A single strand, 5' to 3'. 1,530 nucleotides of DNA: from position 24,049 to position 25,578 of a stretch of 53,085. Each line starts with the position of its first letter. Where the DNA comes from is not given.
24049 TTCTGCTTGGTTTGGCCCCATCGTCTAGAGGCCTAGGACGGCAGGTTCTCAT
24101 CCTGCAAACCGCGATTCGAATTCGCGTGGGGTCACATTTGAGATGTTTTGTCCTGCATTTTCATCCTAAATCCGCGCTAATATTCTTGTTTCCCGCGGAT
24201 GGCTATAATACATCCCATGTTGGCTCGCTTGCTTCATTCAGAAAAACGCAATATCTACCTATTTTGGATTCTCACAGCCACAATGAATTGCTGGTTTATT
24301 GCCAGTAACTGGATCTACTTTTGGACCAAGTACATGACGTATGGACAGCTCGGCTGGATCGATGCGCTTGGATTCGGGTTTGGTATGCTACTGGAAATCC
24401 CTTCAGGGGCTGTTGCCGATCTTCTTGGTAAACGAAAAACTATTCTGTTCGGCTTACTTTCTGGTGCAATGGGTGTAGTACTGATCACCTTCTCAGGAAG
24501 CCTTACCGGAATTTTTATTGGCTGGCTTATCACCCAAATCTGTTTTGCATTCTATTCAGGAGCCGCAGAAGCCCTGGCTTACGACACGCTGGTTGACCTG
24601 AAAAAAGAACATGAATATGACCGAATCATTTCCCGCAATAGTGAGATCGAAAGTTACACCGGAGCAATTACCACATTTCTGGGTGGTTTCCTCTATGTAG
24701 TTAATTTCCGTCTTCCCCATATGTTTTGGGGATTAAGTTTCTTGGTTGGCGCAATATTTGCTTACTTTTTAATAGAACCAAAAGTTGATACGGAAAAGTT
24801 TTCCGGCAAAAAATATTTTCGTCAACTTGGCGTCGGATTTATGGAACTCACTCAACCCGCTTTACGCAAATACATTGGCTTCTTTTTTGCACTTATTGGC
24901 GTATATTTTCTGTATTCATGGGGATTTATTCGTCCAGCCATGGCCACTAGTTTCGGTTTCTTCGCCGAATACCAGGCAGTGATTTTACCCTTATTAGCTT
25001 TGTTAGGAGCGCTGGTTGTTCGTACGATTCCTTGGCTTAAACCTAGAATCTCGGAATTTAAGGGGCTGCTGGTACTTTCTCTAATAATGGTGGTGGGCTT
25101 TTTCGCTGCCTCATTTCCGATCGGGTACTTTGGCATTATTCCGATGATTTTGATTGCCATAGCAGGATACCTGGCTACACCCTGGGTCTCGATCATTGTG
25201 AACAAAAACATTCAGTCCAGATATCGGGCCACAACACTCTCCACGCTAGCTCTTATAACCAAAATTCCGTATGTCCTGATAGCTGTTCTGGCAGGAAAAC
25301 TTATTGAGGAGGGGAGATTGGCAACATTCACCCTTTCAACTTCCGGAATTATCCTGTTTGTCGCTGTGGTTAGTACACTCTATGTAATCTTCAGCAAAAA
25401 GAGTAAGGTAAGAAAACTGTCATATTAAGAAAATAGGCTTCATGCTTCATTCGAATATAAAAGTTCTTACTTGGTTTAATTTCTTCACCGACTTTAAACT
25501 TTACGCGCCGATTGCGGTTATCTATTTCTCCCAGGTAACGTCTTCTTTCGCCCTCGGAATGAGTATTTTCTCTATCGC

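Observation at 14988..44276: Family of intergenic elements centred on the palindrome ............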

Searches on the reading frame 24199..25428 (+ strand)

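Call 49: search_protein_families(library=pfam, proteins=[window:24199-25428:+], max_evalue=0.01)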
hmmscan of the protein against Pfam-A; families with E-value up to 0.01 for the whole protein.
window:24199-25428:+ (409 aa): 2 families
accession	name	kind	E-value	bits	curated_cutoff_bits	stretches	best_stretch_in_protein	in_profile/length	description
PF07690.21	MFS_1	-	1.1e-16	61.1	33.4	1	25-354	6-339/347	Major Facilitator Superfamily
PF05977.19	MFS_3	-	0.0056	15.6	27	1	63-123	59-118/524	Transmembrane secretion effector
